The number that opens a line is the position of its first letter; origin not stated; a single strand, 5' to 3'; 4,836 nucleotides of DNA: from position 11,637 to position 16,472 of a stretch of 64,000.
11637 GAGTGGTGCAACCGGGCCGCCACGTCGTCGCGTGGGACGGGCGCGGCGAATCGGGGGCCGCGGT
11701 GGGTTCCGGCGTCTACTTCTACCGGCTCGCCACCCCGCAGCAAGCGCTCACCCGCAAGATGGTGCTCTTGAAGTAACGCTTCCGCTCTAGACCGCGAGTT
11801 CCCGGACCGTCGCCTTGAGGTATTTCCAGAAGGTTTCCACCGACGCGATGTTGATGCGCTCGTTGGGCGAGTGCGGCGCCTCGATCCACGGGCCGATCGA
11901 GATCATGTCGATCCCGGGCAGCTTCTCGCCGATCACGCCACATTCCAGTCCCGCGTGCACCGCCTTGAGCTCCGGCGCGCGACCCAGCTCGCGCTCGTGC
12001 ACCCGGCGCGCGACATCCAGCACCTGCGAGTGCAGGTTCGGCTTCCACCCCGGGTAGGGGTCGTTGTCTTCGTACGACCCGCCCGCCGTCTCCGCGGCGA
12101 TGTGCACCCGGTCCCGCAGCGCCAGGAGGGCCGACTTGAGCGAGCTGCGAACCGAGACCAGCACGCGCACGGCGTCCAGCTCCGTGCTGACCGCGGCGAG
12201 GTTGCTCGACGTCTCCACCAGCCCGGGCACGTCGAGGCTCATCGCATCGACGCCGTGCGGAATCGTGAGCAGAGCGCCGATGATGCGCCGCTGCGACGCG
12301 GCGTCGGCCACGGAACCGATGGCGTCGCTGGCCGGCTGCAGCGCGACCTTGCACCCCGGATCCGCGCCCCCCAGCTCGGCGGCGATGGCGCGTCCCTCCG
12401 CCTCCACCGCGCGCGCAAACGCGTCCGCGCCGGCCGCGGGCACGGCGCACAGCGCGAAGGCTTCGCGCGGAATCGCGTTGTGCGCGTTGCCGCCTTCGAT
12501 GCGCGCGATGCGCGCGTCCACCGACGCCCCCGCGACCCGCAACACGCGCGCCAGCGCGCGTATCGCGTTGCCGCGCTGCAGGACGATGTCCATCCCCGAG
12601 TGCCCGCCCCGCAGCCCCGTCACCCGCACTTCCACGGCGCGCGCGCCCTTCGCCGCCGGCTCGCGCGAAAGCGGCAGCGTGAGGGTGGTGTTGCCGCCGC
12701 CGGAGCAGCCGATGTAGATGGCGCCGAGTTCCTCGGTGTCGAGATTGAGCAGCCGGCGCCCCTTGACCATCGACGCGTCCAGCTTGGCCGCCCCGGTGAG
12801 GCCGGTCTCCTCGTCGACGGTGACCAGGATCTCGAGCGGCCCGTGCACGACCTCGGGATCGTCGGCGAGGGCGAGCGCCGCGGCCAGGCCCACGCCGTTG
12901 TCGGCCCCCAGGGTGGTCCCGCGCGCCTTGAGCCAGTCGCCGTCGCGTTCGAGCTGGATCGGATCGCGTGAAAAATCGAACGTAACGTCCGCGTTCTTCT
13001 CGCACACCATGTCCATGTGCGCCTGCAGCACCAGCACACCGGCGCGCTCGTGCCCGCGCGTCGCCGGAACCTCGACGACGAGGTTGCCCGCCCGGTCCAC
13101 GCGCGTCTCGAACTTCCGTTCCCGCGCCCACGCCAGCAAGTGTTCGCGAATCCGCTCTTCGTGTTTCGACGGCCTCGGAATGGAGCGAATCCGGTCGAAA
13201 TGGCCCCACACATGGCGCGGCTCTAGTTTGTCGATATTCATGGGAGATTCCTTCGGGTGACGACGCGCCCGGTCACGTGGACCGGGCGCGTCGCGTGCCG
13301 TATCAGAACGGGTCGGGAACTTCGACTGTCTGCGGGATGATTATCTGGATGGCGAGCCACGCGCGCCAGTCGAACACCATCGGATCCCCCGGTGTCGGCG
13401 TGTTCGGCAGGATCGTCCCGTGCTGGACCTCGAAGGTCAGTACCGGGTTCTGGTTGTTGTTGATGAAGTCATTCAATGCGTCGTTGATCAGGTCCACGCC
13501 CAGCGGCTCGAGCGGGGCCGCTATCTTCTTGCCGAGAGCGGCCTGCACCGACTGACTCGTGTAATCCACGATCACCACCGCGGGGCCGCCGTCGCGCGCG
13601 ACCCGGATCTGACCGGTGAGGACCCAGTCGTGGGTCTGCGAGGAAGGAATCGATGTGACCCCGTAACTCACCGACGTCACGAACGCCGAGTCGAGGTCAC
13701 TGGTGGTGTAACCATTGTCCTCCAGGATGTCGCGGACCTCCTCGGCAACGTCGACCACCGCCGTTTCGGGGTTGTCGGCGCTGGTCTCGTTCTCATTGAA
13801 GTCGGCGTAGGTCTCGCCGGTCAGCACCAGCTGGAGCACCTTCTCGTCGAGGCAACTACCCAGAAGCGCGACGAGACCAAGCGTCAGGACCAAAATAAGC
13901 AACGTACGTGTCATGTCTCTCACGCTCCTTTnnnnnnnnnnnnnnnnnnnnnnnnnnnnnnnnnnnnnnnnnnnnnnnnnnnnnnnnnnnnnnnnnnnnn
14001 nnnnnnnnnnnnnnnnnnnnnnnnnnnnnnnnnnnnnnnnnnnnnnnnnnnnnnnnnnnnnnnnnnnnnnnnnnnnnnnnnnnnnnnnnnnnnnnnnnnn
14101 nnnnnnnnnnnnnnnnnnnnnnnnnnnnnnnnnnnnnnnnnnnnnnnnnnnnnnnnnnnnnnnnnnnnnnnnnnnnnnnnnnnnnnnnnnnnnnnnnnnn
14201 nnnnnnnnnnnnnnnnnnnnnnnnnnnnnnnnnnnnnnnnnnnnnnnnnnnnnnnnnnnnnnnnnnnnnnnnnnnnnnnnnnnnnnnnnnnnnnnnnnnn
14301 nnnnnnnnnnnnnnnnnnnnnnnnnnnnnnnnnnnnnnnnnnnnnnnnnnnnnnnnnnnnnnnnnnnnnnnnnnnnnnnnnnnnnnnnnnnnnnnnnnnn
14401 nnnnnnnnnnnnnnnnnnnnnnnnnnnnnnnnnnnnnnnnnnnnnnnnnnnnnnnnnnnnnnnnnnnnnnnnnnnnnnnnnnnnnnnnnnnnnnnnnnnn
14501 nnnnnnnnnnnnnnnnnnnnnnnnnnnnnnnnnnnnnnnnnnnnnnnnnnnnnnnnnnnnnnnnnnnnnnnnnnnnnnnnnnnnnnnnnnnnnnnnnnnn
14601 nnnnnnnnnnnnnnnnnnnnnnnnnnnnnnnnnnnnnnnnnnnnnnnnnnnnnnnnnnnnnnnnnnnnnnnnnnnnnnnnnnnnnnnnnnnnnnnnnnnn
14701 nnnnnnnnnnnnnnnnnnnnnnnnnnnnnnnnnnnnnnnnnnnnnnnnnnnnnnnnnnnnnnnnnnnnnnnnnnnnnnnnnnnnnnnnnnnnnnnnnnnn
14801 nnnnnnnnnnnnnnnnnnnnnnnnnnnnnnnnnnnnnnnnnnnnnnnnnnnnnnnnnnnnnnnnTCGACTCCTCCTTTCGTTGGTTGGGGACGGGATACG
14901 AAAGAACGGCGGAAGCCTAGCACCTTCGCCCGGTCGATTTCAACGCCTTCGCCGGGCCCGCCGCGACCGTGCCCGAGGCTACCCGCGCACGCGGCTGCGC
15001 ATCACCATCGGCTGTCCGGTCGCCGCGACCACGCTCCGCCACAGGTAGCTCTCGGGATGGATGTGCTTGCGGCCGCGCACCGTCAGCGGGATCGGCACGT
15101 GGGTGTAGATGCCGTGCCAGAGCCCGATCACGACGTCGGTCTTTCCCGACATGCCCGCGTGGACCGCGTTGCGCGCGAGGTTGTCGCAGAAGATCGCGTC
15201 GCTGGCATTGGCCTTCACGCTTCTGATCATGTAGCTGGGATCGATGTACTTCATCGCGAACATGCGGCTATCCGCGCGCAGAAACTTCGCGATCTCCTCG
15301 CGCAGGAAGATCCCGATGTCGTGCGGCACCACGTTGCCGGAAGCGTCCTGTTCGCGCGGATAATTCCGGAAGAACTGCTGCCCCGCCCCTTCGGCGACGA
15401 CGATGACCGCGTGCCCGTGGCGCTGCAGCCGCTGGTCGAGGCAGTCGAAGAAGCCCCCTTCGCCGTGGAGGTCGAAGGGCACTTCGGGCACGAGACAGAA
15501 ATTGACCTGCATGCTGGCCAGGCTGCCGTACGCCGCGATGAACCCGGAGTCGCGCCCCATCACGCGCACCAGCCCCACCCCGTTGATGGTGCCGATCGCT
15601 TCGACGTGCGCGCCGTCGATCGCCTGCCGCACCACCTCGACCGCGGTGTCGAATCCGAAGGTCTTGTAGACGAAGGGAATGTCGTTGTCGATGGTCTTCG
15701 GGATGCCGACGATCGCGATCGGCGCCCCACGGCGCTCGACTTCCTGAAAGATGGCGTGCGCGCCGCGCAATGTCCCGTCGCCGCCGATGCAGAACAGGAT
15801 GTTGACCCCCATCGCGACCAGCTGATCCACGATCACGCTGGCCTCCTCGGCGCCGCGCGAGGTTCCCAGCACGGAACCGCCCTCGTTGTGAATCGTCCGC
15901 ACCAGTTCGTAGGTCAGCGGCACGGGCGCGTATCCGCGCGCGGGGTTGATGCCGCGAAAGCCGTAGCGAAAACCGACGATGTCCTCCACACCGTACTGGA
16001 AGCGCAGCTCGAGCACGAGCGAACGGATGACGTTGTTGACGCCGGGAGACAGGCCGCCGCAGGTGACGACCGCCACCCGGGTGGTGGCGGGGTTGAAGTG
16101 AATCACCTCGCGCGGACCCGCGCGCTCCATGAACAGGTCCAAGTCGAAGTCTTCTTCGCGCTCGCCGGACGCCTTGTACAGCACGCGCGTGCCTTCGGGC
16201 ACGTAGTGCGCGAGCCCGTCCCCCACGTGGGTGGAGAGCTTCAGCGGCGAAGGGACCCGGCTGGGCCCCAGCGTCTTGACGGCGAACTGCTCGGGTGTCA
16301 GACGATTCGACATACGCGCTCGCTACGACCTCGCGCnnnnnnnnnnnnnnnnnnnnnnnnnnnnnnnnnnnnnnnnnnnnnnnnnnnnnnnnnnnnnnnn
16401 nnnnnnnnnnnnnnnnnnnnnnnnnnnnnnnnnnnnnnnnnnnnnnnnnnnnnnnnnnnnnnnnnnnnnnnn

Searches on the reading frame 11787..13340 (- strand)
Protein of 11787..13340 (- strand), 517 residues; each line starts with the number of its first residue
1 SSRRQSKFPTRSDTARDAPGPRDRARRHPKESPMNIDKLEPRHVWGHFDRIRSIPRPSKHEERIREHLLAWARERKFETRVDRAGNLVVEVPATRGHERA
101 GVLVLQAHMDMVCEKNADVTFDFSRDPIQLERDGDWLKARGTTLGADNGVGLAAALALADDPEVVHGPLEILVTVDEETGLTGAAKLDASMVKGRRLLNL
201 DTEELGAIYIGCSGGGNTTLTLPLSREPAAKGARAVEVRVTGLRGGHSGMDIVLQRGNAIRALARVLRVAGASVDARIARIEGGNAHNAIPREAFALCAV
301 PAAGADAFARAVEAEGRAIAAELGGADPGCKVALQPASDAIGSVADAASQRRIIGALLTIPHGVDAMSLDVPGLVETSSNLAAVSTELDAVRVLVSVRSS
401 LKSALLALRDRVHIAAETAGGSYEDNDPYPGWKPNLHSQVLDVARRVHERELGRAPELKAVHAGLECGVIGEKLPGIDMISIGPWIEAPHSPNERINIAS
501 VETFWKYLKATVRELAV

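Call 82: search_protein_families(library=pfam, proteins=[window:11787-13340:-], max_evalue=0.00001)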
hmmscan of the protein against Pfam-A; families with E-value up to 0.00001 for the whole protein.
window:11787-13340:- (517 aa): 2 families
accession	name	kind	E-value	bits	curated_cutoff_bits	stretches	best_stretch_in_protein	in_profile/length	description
PF01546.33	Peptidase_M20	-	3.8e-15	56.8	24.6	1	105-513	2-205/206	Peptidase family M20/M25/M40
PF07687.19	M20_dimer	-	3.3e-07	30.7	21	1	242-313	5-93/107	Peptidase dimerisation domain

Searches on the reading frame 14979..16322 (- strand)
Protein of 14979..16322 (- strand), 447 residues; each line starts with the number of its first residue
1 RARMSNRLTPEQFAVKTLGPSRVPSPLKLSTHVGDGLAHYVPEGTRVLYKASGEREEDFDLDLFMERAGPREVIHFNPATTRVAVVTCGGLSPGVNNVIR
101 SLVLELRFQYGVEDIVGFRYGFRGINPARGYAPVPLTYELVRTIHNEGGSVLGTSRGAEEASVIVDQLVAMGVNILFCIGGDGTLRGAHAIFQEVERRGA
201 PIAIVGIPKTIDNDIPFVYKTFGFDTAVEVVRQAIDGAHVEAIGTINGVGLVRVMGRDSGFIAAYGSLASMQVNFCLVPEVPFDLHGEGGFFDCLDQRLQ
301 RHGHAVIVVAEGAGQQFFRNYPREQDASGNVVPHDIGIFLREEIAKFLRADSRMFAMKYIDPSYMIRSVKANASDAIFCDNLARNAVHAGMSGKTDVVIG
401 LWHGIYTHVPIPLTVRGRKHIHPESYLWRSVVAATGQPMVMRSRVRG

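Call 83: search_protein_families(library=pfam, proteins=[window:14979-16322:-], max_evalue=0.00001)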
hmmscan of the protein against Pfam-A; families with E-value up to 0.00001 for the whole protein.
window:14979-16322:- (447 aa): 1 family
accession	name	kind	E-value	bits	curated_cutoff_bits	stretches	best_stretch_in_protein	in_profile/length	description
PF00365.25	PFK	-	2.1e-57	195.1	30.9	1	82-389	1-276/277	Phosphofructokinase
